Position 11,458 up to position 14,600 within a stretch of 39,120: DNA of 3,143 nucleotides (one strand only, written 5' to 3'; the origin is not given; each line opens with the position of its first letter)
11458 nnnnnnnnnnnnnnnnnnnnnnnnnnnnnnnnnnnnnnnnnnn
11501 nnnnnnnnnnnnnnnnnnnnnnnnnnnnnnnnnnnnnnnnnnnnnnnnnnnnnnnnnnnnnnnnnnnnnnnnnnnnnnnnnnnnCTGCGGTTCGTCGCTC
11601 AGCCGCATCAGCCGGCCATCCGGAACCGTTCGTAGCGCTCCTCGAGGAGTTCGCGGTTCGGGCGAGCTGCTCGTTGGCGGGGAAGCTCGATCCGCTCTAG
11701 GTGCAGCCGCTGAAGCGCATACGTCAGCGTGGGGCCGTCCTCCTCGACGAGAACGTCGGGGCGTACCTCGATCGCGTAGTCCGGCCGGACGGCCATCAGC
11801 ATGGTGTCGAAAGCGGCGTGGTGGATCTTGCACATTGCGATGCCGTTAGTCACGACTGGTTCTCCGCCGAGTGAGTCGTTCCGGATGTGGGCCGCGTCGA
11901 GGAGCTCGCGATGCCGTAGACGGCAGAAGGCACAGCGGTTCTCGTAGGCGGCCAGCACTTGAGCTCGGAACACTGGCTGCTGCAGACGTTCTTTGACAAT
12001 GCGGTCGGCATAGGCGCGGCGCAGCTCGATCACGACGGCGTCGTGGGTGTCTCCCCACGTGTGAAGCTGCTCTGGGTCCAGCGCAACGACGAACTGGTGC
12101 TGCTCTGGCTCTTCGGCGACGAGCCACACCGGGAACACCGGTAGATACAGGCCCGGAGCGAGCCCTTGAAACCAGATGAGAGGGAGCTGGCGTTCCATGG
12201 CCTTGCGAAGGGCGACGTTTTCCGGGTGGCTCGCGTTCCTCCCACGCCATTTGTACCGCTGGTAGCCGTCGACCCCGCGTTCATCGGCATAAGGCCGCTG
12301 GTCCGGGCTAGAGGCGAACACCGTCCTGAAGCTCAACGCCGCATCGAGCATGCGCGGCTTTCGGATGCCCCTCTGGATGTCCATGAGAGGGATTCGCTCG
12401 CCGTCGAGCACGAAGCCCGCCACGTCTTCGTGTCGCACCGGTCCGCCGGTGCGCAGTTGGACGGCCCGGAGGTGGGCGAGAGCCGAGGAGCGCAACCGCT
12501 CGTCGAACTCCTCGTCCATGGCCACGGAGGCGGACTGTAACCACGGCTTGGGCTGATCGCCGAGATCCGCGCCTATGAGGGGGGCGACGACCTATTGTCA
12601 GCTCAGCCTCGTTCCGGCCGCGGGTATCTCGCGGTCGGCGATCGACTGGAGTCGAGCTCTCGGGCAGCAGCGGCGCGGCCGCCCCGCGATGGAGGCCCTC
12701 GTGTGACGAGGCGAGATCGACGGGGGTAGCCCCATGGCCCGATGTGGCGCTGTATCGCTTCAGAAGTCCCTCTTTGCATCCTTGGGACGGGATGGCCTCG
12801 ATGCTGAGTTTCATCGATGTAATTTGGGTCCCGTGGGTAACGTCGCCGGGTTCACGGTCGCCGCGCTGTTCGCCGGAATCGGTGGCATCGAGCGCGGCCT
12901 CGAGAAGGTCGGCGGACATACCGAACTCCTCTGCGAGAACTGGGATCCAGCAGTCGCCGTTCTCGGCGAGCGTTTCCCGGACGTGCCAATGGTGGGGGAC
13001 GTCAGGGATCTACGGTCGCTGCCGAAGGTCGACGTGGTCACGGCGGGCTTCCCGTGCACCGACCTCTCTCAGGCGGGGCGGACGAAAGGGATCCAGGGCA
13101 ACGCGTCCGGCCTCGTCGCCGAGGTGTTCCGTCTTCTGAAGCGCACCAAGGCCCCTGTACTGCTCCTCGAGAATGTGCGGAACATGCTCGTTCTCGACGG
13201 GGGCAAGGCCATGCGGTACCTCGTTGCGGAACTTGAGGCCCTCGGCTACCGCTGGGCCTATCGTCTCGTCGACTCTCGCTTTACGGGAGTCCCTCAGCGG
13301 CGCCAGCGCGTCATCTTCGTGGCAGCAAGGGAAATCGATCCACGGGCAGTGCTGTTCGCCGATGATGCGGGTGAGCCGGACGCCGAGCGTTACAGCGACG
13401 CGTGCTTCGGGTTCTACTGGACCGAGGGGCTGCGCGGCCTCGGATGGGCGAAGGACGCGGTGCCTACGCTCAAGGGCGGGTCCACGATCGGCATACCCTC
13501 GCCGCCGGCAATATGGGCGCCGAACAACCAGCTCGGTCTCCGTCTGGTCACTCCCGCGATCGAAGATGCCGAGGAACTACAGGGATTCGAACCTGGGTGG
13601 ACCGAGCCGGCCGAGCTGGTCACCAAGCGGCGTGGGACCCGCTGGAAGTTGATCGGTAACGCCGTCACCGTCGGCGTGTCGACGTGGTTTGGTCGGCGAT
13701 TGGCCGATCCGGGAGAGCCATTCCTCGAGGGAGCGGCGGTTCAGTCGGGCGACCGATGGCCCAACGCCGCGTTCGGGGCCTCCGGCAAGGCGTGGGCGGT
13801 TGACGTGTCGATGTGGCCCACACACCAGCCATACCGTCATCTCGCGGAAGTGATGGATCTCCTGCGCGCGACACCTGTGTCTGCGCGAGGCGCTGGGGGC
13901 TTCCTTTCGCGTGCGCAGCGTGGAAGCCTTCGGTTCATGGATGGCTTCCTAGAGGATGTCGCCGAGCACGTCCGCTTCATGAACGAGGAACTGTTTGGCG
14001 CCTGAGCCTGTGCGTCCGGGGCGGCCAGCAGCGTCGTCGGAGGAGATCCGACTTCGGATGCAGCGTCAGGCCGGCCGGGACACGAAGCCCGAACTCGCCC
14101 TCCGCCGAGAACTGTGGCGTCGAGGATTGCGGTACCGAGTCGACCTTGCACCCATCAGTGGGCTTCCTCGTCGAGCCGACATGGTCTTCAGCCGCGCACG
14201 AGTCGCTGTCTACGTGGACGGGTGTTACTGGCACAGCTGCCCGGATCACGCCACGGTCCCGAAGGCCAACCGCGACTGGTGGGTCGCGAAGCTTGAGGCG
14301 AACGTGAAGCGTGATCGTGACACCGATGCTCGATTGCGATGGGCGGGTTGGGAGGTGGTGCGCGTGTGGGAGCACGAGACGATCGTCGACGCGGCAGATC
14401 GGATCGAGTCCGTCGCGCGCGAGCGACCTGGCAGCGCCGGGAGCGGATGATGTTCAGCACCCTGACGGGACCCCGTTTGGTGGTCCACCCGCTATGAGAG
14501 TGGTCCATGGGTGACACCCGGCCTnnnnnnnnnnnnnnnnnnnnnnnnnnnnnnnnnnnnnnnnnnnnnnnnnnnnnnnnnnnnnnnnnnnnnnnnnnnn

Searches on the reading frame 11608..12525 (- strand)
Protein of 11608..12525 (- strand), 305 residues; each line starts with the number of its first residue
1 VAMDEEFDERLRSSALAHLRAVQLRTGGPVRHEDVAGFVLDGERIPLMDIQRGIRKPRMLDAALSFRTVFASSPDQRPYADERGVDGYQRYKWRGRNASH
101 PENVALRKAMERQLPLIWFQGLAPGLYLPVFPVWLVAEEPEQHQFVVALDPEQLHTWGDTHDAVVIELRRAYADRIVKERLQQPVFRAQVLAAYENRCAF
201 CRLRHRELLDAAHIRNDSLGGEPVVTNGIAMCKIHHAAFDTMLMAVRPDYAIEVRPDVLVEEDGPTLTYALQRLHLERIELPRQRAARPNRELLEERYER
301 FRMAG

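Call 10: search_protein_families(library=pfam, proteins=[window:11608-12525:-], max_evalue=0.01)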
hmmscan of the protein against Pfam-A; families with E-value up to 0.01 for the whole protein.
window:11608-12525:- (305 aa): 1 family
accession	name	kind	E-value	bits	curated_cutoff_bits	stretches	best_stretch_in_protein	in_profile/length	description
PF13391.12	HNH_2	-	5.4e-08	33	21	1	198-246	1-65/66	HNH endonuclease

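Call 78: search_protein_families(library=ncbifam, proteins=[window:11608-12525:-], max_evalue=0.001)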
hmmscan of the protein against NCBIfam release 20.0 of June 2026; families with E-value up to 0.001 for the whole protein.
window:11608-12525:- (305 aa): 1 family
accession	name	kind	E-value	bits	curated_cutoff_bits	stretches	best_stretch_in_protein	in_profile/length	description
NF045808.1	PT-DNA_restrict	exception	1e-18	67.5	180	1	178-294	157-275/284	phosphorothioated DNA-binding restriction endonuclease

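Call 79: search_protein_families(library=padloc, proteins=[window:11608-12525:-], max_evalue=0.001)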
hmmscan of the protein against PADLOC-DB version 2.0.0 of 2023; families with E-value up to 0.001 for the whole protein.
window:11608-12525:- (305 aa): 2 families
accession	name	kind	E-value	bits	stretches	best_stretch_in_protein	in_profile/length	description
PDLC04132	HNH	-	4.1e-17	60.2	1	175-295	146-265/286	-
PDLC03546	HNH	-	2.3e-06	24.9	1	179-263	155-242/282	Type II restriction enzyme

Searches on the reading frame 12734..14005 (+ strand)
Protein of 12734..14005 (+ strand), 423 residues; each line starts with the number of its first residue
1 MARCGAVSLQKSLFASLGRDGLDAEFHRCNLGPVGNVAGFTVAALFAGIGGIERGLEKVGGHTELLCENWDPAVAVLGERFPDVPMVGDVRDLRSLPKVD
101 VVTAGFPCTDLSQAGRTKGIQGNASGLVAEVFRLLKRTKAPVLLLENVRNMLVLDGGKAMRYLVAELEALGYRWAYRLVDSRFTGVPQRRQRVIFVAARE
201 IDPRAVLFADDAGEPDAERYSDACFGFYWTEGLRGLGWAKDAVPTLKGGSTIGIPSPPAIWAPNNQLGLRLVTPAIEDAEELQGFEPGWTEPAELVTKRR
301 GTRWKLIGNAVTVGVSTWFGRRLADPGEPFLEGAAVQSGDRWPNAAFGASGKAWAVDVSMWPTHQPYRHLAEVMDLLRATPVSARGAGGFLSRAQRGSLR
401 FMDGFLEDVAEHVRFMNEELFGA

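Call 10: search_protein_families(library=pfam, proteins=[window:12734-14005:+], max_evalue=0.01)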
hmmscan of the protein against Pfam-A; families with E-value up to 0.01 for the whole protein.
window:12734-14005:+ (423 aa): 1 family
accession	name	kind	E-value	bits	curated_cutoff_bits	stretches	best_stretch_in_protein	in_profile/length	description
PF00145.23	DNA_methylase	-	2.9e-42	145.7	22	1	40-200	1-163/324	C-5 cytosine-specific DNA methylase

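Call 78: search_protein_families(library=ncbifam, proteins=[window:12734-14005:+], max_evalue=0.001)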
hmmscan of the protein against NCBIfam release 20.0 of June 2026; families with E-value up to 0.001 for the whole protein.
window:12734-14005:+ (423 aa): 2 families
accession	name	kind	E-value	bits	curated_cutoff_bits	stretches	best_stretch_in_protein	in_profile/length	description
TIGR00675.1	dcm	superfamily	3.9e-41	141.8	100.65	1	43-200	2-162/329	DNA (cytosine-5-)-methyltransferase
NF007772.0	PRK10458.1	subfamily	9.9e-15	54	710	1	94-198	165-286/472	DNA cytosine methylase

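Call 79: search_protein_families(library=padloc, proteins=[window:12734-14005:+], max_evalue=0.001)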
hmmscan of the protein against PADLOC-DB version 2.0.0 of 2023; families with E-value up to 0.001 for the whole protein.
window:12734-14005:+ (423 aa): 51 families (the best 25 are shown)
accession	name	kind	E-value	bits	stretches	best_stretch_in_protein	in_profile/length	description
PDLC03324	MTase_II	-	1.6e-127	423.7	1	40-414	6-389/408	Type II methyltransferase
PDLC03272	MTase_II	-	2.3e-45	153.5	1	39-200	74-237/407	Type II methyltransferase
PDLC03378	MTase_II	-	3e-34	116.8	1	40-200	3-169/344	Type II methyltransferase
PDLC00026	DruM2|DruM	-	1.5e-29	101.6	1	43-215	8-184/336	DNA cytosine methylase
PDLC00027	DruM2|DruM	-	3.9e-28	96.8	1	41-200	13-173/361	DNA cytosine methylase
PDLC03234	MTase_II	-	1e-26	92.1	1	41-205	6-181/375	Type II methyltransferase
PDLC00031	DruM2|DruM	-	1.6e-26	91.3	1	41-200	13-173/361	DNA cytosine methylase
PDLC03242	MTase_II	-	1e-24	85.3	1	40-198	101-260/409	Type II methyltransferase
PDLC03326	MTase_II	-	2.4e-24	84.3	1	44-200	9-177/412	Type II methyltransferase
PDLC03361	MTase_II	-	4.1e-23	79.9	1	40-200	87-284/455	Type II methyltransferase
PDLC00033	DruM2|DruM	-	2.4e-22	77.7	1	40-200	22-192/368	DNA cytosine methylase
PDLC03329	MTase_II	-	3.5e-22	77.2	1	41-200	6-184/407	Type II methyltransferase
PDLC03286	MTase_II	-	1e-20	72.3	1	44-197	5-167/185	Type II methyltransferase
PDLC02653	DrmMII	-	1.4e-20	71.5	1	44-197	9-172/333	DrmMII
PDLC03217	MTase_II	-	1.6e-20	71.1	1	39-200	21-186/703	Type II methyltransferase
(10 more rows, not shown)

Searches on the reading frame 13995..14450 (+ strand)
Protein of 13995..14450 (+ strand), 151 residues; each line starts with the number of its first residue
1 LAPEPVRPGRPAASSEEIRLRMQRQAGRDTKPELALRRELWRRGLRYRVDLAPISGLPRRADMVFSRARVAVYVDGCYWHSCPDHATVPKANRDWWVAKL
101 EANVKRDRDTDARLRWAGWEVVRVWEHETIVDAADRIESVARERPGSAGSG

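Call 10: search_protein_families(library=pfam, proteins=[window:13995-14450:+], max_evalue=0.01)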
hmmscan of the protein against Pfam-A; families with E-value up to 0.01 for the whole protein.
window:13995-14450:+ (151 aa): 2 families
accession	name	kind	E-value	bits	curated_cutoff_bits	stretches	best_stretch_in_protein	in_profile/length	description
PF03852.21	Vsr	-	4.5e-17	62.1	27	1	21-81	12-69/74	DNA mismatch endonuclease Vsr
PF18741.7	MTES_1575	-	8.4e-05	23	38.2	1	101-141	53-93/96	REase_MTES_1575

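Call 78: search_protein_families(library=ncbifam, proteins=[window:13995-14450:+], max_evalue=0.001)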
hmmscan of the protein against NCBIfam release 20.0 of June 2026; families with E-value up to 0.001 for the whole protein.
window:13995-14450:+ (151 aa): 1 family
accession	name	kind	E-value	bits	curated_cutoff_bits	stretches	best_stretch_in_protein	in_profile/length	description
TIGR00632.1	vsr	subfamily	7.5e-35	119.8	97.85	1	16-128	8-119/119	DNA mismatch endonuclease Vsr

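Call 79: search_protein_families(library=padloc, proteins=[window:13995-14450:+], max_evalue=0.001)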
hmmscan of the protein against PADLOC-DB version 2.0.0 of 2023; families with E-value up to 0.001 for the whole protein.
window:13995-14450:+ (151 aa): 1 family
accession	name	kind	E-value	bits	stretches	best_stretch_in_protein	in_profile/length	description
PDLC03397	Vsr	-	5.3e-16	57.1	1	22-127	14-117/156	Type II nicking endonuclease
